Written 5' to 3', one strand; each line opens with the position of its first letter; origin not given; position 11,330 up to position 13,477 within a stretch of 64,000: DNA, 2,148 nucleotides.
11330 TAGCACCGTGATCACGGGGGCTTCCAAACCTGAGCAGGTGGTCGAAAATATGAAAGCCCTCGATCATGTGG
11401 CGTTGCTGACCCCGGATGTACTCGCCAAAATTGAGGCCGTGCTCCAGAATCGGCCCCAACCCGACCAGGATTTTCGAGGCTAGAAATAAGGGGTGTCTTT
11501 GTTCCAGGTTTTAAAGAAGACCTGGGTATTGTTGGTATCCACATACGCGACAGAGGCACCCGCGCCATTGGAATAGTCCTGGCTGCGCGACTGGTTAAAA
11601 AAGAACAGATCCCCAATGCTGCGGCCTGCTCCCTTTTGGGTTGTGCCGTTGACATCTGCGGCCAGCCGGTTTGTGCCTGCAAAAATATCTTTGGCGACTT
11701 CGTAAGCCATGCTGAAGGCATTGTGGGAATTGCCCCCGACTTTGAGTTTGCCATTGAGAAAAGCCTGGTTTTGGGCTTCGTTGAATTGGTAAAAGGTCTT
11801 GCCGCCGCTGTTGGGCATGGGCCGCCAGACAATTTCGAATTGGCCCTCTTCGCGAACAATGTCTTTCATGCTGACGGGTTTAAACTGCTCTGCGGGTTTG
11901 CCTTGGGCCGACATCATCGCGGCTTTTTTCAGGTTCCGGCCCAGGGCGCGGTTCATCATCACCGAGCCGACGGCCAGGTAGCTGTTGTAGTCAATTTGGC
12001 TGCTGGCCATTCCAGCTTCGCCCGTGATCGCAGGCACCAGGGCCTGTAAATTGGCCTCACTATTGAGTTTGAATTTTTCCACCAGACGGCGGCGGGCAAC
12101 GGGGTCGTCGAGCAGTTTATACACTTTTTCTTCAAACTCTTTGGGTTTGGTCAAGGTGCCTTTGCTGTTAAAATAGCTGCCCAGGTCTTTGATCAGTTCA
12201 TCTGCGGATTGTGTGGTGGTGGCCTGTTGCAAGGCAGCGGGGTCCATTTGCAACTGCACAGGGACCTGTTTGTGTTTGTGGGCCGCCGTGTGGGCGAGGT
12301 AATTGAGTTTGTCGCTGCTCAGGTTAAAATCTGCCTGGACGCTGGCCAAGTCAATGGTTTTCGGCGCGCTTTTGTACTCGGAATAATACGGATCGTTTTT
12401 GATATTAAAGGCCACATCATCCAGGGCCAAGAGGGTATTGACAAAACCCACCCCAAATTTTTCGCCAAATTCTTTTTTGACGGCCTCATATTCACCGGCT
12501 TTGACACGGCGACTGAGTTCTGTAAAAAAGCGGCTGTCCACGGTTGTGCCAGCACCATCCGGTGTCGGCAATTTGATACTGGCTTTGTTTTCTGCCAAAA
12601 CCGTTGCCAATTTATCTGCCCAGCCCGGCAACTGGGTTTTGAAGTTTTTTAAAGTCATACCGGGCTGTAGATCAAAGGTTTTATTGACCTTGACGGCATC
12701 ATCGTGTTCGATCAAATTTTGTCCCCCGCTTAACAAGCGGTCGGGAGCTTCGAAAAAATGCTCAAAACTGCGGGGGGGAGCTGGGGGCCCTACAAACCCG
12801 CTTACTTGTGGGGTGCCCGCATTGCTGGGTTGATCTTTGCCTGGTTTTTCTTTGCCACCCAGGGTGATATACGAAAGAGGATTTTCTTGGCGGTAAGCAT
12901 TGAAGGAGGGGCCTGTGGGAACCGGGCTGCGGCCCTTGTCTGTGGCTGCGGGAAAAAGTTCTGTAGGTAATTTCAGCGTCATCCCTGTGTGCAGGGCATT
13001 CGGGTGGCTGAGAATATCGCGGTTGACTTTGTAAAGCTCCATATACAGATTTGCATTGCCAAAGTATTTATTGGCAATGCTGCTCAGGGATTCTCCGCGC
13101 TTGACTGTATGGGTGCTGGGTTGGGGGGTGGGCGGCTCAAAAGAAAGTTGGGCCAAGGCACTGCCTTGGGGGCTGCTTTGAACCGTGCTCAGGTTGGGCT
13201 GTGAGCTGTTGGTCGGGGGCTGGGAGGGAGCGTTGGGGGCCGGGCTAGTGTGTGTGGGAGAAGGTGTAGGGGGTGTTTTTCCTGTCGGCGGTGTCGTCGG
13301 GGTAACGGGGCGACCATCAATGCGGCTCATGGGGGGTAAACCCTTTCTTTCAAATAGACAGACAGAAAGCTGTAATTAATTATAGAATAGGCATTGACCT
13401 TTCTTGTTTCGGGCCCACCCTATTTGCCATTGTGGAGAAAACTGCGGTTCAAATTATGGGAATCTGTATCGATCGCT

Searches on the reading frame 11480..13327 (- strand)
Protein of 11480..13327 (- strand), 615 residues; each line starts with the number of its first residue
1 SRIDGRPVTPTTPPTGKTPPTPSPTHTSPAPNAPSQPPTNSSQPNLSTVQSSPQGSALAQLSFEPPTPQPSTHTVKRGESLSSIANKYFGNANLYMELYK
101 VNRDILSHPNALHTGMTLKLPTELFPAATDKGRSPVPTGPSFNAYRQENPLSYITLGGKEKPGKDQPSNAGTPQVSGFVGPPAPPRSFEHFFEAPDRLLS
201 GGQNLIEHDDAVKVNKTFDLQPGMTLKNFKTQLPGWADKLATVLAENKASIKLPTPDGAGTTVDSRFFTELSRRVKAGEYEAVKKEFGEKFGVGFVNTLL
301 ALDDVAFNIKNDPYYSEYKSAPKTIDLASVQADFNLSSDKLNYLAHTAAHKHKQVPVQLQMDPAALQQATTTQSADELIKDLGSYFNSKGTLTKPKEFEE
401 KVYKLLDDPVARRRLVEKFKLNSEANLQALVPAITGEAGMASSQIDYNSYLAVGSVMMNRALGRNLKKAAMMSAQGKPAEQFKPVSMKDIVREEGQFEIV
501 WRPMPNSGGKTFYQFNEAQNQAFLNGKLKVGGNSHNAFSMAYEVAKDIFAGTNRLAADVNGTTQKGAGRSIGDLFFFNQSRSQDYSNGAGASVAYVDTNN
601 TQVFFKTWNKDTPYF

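Call 44: search_protein_families(library=pfam, proteins=[window:11480-13327:-], max_evalue=0.001)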
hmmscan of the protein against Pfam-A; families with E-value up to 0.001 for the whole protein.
window:11480-13327:- (615 aa): 1 family
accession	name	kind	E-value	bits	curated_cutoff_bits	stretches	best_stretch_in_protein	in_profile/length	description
PF01476.26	LysM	-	2.2e-07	31.2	20.9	1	73-121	1-43/43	LysM domain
